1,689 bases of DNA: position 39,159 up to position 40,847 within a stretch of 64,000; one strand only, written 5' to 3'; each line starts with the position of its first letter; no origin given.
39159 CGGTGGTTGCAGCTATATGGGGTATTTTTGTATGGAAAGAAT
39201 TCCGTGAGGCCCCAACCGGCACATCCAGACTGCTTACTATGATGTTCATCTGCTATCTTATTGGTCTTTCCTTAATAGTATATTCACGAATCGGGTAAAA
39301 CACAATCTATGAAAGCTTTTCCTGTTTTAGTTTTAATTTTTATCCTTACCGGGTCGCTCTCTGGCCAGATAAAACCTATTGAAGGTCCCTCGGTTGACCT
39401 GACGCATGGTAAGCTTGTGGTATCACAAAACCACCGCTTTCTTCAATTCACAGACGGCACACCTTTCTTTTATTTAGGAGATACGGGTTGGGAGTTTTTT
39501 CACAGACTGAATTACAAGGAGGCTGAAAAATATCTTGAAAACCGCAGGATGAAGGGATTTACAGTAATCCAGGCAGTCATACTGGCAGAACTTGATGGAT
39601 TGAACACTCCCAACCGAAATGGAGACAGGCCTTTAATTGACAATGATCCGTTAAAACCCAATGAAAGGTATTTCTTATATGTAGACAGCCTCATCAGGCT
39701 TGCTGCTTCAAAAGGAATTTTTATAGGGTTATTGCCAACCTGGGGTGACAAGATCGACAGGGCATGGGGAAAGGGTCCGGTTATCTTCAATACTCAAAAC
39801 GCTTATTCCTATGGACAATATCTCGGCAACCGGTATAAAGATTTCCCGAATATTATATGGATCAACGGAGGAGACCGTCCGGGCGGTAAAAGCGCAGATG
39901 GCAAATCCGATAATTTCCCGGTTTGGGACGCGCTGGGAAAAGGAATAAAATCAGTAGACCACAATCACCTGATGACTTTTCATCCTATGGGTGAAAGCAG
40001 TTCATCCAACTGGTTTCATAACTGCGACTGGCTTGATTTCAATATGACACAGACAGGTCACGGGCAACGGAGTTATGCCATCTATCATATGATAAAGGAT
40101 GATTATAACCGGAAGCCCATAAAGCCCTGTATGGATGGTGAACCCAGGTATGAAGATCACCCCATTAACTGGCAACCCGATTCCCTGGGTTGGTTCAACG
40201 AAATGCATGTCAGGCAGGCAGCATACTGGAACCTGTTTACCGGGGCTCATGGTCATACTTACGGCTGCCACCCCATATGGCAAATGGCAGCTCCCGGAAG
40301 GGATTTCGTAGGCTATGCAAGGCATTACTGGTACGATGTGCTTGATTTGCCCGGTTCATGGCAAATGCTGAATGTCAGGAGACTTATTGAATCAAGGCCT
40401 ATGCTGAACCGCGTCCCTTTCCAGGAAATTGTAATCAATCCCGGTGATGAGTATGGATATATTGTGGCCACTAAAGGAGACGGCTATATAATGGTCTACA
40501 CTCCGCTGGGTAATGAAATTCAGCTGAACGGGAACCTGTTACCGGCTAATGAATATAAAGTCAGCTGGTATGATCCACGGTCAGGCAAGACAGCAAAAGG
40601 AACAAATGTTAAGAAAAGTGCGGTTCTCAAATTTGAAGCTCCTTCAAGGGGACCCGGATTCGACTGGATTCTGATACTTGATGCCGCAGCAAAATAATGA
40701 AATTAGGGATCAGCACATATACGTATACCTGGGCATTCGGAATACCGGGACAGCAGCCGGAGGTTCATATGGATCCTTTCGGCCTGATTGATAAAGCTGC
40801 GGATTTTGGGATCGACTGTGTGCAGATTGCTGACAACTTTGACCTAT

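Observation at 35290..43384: Candidate D-apiose release, uptake and oxidation locus built around a GH140-like enzyme, outside any SusC/SusD PUL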

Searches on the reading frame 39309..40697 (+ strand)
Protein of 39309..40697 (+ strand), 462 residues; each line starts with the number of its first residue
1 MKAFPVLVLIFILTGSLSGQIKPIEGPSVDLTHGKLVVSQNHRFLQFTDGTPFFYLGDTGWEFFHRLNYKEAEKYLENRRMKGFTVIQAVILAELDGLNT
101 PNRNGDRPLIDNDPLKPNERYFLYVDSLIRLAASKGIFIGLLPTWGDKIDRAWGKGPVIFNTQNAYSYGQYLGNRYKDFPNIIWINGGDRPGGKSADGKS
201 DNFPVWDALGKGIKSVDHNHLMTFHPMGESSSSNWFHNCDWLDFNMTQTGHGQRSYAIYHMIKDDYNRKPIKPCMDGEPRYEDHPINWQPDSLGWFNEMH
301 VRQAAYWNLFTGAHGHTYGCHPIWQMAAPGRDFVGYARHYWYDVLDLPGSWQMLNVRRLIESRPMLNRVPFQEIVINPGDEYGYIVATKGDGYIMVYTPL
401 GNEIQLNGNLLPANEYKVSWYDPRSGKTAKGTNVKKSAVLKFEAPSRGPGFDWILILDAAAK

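Call 3: search_protein_families(library=pfam, proteins=[window:39309-40697:+], max_evalue=0.01)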
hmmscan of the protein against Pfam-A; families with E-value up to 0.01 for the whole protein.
window:39309-40697:+ (462 aa): 3 families
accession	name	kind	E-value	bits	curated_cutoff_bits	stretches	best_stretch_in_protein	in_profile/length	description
PF13204.13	Apiosidase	-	1.2e-120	403.3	26.5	1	39-366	1-319/320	Apiosidase-like, catalytic domain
PF12904.13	Collagen_bind_2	-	2.1e-21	76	22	1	369-458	1-92/92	Putative collagen-binding domain of a collagenase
PF17167.11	Glyco_hydro_94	-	0.0087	15.2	27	0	229-267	331-369/420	Glycosyl hydrolase 94 superfamily, catalytic domain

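Call 4: search_protein_families(library=ncbifam, proteins=[window:39309-40697:+], max_evalue=0.01)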
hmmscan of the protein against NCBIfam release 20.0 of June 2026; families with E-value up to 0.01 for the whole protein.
window:39309-40697:+ (462 aa): 0 families

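Call 6: search_solved_structures(query=window:39309-40697:+, max_evalue=0.001, show_alignments=1)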
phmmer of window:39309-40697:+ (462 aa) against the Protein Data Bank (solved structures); distinct sequences matched with E-value up to 0.001: 3.
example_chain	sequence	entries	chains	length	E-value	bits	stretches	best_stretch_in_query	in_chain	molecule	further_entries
8t9w_A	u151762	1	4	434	2.8e-128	432.2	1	37-462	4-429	Apiosidase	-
3kzs_A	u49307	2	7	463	4.2e-78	266.6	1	29-457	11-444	DUF4038 domain-containing protein | Glycoside hydrolase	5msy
4qfu_A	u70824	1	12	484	1.6e-73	251.5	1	32-456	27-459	DUF4038 domain-containing protein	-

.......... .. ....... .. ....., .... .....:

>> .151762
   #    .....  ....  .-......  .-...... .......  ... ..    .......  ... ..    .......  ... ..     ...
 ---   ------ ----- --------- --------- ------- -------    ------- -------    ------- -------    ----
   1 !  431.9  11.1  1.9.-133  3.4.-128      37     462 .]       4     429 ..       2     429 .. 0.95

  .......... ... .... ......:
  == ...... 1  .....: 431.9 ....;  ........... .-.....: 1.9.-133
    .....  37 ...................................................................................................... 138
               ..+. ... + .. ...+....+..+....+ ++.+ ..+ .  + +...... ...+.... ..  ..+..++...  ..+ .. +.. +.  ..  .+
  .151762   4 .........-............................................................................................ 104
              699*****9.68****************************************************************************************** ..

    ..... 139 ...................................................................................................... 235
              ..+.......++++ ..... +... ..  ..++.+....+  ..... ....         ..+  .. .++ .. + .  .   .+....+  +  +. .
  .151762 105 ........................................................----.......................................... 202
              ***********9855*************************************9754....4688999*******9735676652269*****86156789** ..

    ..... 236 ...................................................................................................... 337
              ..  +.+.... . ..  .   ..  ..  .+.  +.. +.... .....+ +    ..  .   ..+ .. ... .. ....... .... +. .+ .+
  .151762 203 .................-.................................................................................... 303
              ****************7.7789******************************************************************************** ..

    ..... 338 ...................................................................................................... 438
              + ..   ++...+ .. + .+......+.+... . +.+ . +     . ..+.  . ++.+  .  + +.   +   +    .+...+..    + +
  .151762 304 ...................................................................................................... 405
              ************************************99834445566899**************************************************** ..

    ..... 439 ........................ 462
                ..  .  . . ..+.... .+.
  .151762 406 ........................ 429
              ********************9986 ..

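Call 43: search_solved_structures(query=window:39309-40697:+, max_evalue=0.001, show_alignments=3)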
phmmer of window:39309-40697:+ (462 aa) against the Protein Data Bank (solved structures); distinct sequences matched with E-value up to 0.001: 3.
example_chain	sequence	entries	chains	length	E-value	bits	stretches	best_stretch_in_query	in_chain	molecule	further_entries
8t9w_A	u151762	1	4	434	2.8e-128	432.2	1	37-462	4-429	Apiosidase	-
3kzs_A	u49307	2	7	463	4.2e-78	266.6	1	29-457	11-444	DUF4038 domain-containing protein | Glycoside hydrolase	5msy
4qfu_A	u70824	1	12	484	1.6e-73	251.5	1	32-456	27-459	DUF4038 domain-containing protein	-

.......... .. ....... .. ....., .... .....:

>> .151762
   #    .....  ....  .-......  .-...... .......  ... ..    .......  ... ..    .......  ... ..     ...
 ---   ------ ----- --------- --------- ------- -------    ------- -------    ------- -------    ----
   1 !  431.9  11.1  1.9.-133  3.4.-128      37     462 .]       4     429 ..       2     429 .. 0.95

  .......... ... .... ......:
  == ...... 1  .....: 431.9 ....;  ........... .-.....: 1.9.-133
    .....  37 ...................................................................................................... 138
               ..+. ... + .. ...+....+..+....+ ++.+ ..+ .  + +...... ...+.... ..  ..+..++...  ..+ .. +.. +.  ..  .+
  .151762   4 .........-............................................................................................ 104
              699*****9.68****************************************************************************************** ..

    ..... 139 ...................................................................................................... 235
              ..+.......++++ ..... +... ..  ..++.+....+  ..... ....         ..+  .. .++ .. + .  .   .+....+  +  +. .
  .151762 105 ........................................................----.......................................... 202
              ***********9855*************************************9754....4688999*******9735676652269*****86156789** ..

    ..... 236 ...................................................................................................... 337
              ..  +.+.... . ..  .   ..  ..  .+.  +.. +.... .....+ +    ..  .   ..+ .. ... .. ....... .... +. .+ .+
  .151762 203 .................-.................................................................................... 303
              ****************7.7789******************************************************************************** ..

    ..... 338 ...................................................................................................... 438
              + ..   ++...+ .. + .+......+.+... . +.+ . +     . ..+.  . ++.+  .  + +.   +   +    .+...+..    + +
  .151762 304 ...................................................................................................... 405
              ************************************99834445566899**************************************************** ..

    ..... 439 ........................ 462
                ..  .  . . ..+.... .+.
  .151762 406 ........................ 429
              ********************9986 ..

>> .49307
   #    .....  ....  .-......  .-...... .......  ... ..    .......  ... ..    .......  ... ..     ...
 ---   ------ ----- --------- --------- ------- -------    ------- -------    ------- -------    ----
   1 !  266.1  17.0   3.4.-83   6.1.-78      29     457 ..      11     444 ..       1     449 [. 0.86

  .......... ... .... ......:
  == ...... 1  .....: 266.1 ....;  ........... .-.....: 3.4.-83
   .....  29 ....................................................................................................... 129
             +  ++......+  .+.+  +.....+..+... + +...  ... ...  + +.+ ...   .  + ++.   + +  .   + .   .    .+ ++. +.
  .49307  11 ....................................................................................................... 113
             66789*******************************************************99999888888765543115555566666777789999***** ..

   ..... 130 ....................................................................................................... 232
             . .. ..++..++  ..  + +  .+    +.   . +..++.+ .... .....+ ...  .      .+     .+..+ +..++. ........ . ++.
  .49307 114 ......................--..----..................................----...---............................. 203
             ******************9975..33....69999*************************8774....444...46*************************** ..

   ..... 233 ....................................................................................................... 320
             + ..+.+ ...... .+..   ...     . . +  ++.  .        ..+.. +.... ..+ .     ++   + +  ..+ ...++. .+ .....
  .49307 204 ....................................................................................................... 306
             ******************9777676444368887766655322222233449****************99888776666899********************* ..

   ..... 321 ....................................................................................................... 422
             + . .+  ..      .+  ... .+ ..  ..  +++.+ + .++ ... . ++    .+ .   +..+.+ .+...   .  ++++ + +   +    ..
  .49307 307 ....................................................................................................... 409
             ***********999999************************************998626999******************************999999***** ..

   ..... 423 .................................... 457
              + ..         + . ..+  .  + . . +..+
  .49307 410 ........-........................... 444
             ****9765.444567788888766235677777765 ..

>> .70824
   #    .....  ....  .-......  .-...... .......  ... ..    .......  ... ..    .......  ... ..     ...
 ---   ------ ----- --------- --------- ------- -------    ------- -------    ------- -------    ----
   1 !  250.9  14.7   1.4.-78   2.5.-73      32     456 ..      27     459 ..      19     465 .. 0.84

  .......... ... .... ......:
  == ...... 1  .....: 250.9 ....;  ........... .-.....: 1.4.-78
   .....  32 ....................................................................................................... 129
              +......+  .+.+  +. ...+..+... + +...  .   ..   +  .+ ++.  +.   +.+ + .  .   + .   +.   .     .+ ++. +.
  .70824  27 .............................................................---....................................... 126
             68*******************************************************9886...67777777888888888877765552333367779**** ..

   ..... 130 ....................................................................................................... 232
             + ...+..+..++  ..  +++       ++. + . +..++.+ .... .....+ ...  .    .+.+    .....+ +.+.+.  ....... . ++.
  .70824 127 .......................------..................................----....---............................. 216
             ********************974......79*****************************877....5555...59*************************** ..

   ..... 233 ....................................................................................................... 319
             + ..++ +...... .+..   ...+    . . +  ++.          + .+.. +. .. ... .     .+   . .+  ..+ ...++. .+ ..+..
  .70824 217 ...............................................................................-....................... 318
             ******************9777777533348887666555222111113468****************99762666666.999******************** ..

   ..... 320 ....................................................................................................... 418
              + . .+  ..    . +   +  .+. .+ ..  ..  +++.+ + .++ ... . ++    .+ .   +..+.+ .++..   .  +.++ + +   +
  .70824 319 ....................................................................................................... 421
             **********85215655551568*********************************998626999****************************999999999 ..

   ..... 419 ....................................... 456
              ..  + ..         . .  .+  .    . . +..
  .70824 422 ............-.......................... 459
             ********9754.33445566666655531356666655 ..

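Call 99: find_related_loci(query=A6, collection=metagenome_contigs, flank=10000)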
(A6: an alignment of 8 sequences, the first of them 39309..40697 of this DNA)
Query A6 (462 aa) in metagenome_contigs; peptide patterns used: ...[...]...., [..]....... (x = any residue, [..] = any of these).
600 stretches matched a pattern (row limit reached: there are more); 590 encode a relative of the query (tblastn E <= 1e-3); the best 80 are kept; 80 distinct loci.
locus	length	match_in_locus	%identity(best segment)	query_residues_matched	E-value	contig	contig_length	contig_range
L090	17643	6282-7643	61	6-462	0e+0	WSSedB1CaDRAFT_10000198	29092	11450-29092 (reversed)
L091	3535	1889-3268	61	1-462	0e+0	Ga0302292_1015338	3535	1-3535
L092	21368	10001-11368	61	3-462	0e+0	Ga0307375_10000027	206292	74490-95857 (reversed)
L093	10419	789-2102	64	20-461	0e+0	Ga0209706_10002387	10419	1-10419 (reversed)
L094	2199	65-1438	60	2-462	0e+0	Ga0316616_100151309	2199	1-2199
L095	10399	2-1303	62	26-462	0e+0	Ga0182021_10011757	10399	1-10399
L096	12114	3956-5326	60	1-461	0e+0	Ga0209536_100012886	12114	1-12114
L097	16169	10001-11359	60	1-458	4e-179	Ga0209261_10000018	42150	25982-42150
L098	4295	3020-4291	60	1-428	6e-179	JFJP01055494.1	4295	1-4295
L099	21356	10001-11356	60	7-462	1e-180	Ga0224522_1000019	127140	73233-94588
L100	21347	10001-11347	56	4-456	3e-166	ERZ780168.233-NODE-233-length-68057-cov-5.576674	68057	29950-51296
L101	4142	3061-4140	67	6-370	1e-171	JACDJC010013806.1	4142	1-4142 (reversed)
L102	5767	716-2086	54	3-462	2e-162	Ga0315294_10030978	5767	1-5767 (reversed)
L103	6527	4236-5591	53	6-462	9e-160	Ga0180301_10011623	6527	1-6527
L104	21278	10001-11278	54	35-462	2e-156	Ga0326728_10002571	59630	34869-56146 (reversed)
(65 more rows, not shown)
